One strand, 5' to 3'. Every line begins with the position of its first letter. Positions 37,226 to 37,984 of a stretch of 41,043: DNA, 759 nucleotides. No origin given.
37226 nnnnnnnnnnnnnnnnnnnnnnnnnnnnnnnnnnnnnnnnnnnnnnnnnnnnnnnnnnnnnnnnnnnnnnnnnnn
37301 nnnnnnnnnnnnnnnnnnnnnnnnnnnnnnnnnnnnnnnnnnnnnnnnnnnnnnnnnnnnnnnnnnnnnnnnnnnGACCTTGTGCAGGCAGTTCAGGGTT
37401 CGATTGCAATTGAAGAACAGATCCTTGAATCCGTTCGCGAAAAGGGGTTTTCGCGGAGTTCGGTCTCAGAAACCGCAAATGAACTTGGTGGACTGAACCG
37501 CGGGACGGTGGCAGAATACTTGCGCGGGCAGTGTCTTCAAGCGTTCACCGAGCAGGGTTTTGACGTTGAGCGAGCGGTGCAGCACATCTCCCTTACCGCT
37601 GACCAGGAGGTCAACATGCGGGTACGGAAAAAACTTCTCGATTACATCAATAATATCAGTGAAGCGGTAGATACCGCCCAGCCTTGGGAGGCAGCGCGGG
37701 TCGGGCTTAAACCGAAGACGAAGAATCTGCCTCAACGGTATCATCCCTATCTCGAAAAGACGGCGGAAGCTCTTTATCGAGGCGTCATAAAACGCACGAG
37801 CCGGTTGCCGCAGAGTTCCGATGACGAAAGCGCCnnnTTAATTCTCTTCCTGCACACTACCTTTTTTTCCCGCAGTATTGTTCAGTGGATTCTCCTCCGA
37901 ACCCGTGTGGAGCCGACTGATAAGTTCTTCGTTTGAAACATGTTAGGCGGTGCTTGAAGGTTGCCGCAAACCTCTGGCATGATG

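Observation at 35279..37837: Sigma-54 enhancer-binding protein fused to a periplasmic CHASE2 sensor and anchored by four TM helices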

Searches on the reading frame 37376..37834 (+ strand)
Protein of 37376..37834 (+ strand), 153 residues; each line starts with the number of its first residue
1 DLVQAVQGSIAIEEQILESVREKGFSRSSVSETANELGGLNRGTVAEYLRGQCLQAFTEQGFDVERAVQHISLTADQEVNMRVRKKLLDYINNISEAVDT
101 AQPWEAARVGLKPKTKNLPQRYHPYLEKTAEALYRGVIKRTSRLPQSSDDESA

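Call 32: find_related_loci(query=A3, collection=metagenome_contigs, flank=5000)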
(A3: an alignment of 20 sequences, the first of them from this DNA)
Query A3 (153 aa) in metagenome_contigs; peptide patterns used: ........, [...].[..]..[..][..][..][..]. (x = any residue, [..] = any of these).
262 stretches matched a pattern; 129 encode a relative of the query (tblastn E <= 1e-3); the best 80 are kept; 80 distinct loci.
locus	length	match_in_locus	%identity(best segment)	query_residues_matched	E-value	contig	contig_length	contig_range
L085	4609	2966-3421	84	1-153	5e-85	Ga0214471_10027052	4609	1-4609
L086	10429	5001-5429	63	1-148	4e-64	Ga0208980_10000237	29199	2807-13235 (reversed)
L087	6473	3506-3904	68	5-137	2e-63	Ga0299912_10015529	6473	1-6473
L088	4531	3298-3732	62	1-145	8e-62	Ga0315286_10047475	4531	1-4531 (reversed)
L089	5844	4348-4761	65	9-150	1e-61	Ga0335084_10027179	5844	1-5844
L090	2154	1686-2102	62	1-139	6e-62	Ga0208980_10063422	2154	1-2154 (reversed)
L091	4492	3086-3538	62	1-149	2e-60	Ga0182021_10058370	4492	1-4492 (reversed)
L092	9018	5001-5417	64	1-139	3e-60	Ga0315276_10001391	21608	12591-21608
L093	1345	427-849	64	1-137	9e-63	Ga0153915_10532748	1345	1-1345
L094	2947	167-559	67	12-142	1e-59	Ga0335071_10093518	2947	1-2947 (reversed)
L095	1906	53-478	62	1-142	4e-61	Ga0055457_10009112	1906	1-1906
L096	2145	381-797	60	1-139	4e-60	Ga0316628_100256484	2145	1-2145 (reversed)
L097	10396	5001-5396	61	10-141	8e-59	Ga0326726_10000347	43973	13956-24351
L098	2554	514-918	64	5-139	2e-59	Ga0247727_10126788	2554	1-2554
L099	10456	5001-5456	58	1-153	1e-58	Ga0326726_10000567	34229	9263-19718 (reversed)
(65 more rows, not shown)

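Call 34: search_solved_structures(query=A3, max_evalue=10, show_alignments=2)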
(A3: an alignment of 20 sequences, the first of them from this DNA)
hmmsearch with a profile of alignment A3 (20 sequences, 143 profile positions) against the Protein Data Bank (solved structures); distinct sequences matched with E-value up to 10: 9.
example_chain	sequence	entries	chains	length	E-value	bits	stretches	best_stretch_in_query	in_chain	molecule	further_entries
4mxm_A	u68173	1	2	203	0.0022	21.2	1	19-94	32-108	Transcriptional regulator I2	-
4mo7_A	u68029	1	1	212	0.0025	21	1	19-94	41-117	Transcriptional regulator I2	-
4cja_A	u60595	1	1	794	0.11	15.7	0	19-40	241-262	BURRH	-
4cj9_A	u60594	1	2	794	0.13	15.4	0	19-40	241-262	BURRH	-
6wmk_A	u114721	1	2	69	0.15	15.2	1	79-130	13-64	Beta sheet heterodimer LHD29 - Chain A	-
3pfy_A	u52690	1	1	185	0.19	14.9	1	58-137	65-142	OTU domain-containing protein 5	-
3tmo_A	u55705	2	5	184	0.19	14.9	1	58-137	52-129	OTU domain-containing protein 5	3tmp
7nyw_C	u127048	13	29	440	0.29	14.3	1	49-96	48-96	Chromosome partition protein MukF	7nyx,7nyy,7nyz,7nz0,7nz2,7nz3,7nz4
8uc6_C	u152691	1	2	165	0.73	13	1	59-130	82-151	Calpain-7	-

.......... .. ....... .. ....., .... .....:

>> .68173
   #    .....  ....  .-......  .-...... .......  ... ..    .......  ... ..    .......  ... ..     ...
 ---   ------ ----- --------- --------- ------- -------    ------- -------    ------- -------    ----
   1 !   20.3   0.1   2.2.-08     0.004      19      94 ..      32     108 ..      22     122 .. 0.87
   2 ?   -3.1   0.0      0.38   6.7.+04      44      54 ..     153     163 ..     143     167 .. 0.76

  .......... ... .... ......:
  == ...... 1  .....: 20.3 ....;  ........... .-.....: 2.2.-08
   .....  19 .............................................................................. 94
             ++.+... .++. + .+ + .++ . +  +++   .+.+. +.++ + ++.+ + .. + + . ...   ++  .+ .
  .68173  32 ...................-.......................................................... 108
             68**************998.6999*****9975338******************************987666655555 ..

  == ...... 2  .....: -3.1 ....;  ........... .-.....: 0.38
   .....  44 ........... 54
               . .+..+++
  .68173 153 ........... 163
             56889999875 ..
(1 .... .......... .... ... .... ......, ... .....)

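Call 35: search_protein_families(library=pfam, alignment_id=A3, max_evalue=10)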
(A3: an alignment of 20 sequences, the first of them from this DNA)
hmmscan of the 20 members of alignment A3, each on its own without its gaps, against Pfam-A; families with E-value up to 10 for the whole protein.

A. member 1, seq(153 aa): 2 families
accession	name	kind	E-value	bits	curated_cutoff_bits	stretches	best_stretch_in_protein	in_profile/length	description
PF09660.15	DUF2397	-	0.014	14.7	28.5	1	43-103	76-138/483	Protein of unknown function (DUF2397)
PF18864.6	AbiTii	-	0.028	15.1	27.6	1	25-97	86-166/189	AbiTii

B. families by the number of members that match (of 20 scanned): 30 families (the first 25 are shown)
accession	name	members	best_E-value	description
PF18864.6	AbiTii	5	0.0048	AbiTii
PF07369.16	DUF1488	2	0.031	Protein of unknown function (DUF1488)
PF22083.2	I-HmuI_NUMOD-like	2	0.045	DNA endonuclease I-HmuI-like, NUMOD-like domain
PF14745.11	WASH-4_N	2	0.079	WASH complex subunit 4, N-terminal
PF04486.18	SchA_CurD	1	0.0011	SchA/CurD like domain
PF22707.2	S1CSD-TOTE-2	1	0.0092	S1/CSD-like domain 2 of the TOTE conflict systems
PF03431.18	RNA_replicase_B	1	0.01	RNA replicase, beta-chain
PF09660.15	DUF2397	1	0.014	Protein of unknown function (DUF2397)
PF24470.1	Thiored_Isochorism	1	0.034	Isochorismatase, thioredoxin-like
PF00440.29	TetR_N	1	0.039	Bacterial regulatory proteins, tetR family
PF09298.16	FAA_hydrolase_N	1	0.047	Fumarylacetoacetase N-terminal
PF21141.3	T6PP_C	1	0.056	Trehalose-6-phosphate phosphatase, C-terminal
PF15488.11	DUF4645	1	0.07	Domain of unknown function (DUF4645)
PF04963.19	Sigma54_CBD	1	0.073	Sigma-54 factor, core binding domain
PF22181.1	TarS_linker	1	0.075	Glycosyl transferase TarS linker domain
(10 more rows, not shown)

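Call 38: predict_structure(alignment_id=A3)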
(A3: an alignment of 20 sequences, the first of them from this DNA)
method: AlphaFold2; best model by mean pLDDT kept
length: 153 residues; sequences in the alignment: 20
mean_pLDDT: 87.8   pTM: 0.79
mean pLDDT of the five models: 87.8, 86.3, 86.1, 86.0, 84.9
residues with pLDDT >= 90: 123; 70-90: 6; 50-70: 6; < 50: 18
segments of 3 or more residues with pLDDT < 50: 1-7, 143-153
pLDDT, mean of each block of 10 residues (from residue 1): 51 93 95 94 95 97 97 96 97 95 95 93 97 90 46 42
secondary structure, 60 per line:
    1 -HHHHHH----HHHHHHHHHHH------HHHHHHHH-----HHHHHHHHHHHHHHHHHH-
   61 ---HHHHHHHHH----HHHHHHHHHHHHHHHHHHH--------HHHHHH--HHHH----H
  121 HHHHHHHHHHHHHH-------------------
elements in order: H2-7 H12-22 H29-36 H42-59 H64-72 H77-95 H104-109 H112-115 H120-134

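Call 41: fold_search(model_id=the predicted structure, library=pdb)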
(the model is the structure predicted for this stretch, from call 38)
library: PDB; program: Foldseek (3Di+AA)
matches with E <= 10: 166; with E <= 0.001: 0
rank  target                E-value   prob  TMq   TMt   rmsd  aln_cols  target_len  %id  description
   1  1s9q_B                1.2e+00  0.09  0.19  0.14  14.4       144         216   13  crystal structure of the ligand-binding domain of the estrogen-related receptor gamma in complex with 4-hydroxytamoxif (released 2004-06-08)
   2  8fin_B                1.3e+00  0.10  0.21  0.19  13.8       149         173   18  Multi-state design of two-state switchable hinge proteins (released 2023-08-16)
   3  5lvf_MODEL_1_A        1.4e+00  0.14  0.28  0.30  11.2       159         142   14  Solution structure of Rtt103 CTD-interacting domain bound to a Thr4 phosphorylated CTD peptide (released 2017-05-10)
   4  5mfm_A                1.4e+00  0.08  0.17  0.11  14.0       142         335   13  Designed armadillo repeat protein peptide fusion YIIIM6AII_GS11_(KR)5 (released 2017-09-13)
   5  5hbu_D                1.5e+00  0.09  0.19  0.16  15.4       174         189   12  Structure of the E. coli nucleoid occlusion protein SlmA bound to DNA and the C-terminal tail of the cytoskeletal cell (released 2016-04-13)
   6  1s9p_A                1.5e+00  0.09  0.20  0.15  14.2       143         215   12  crystal structure of the ligand-binding domain of the estrogen-related receptor gamma in complex with diethylstilbestr (released 2004-06-08)
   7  2ewp_A                1.5e+00  0.07  0.18  0.13  16.8       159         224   16  Crystal structure of Estrogen Related Receptor-3 (ERR-gamma) ligand binding domaind with tamoxifen analog GSK5182 (released 2006-05-09)
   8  3on2_C                1.6e+00  0.14  0.26  0.22  13.2       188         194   13  Structure of a protein with unknown function from Rhodococcus sp. RHA1 (released 2010-09-22)
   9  3on2_A                1.6e+00  0.10  0.22  0.19  13.2       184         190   13  Structure of a protein with unknown function from Rhodococcus sp. RHA1 (released 2010-09-22)
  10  3on2_B                1.7e+00  0.10  0.22  0.18  12.9       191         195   12  Structure of a protein with unknown function from Rhodococcus sp. RHA1 (released 2010-09-22)
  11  1s9p_B                1.7e+00  0.08  0.19  0.14  14.2       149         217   13  crystal structure of the ligand-binding domain of the estrogen-related receptor gamma in complex with diethylstilbestr (released 2004-06-08)
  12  1h6p_B                1.7e+00  0.07  0.19  0.17  15.2       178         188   17  Dimeristion domain from human TRF2 (released 2001-09-05)
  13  1fhj_A                1.8e+00  0.08  0.17  0.18  14.1       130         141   15  CRYSTAL STRUCTURE OF AQUOMET HEMOGLOBIN-I OF THE MANED WOLF (CHRYSOCYON BRACHYURUS) AT 2.0 RESOLUTION. (released 2001-08-01)
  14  2zkc                  1.8e+00  0.08  0.20  0.14  14.0       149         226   13  Crystal structure of human estrogen-related receptor gamma ligand binding domain complex with bisphenol Z (released 2009-03-17)
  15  3gzi                  2.1e+00  0.09  0.23  0.19  14.9       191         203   12  CRYSTAL STRUCTURE OF a transcriptional regulator of the tetR family (SHEW_3567) FROM SHEWANELLA LOIHICA PV-4 AT 2.05 A R (released 2009-04-21)
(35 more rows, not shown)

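Call 55: search_protein_representatives(alignment_id=A3)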
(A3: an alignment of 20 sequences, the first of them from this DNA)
Query: 20 sequences, 143 profile positions. Proteins with E-value up to 0.001 (for the whole library): 258; up to 1e-10: 155; up to 1e-30: 39. The best 150 are listed.
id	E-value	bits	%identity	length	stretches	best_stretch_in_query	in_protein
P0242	4.6e-66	237.4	-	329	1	4-140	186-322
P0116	7.7e-66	236.7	-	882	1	1-141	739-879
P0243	4.1e-59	214.8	-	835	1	9-139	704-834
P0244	1.6e-57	209.7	-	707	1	4-141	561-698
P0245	1.2e-50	187.4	-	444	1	1-139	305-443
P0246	1.4e-50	187.2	-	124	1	20-142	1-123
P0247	3.4e-50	185.9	-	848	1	1-140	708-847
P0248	4.1e-48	179.2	-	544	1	1-140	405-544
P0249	3.5e-47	176.2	-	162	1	1-141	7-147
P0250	3.6e-47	176.2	-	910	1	1-141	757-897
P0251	2.3e-46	173.5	-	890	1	4-142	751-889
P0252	1.2e-45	171.2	-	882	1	1-141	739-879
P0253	3.2e-45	169.8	-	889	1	1-140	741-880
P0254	3.6e-44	166.4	-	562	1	3-139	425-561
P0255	5.4e-43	162.6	-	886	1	1-141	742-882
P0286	5.4e-28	114.0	-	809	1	11-132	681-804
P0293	5.0e-27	110.8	-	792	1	11-133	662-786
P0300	4.7e-26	107.7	-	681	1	11-128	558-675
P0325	2.0e-23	99.1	-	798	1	15-135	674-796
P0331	4.2e-23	98.1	-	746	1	11-128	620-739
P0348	1.8e-21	92.8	-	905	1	10-132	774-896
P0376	8.9e-17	77.6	-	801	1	11-132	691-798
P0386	1.9e-15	73.3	-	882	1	13-128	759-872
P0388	4.1e-14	69.0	-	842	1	11-132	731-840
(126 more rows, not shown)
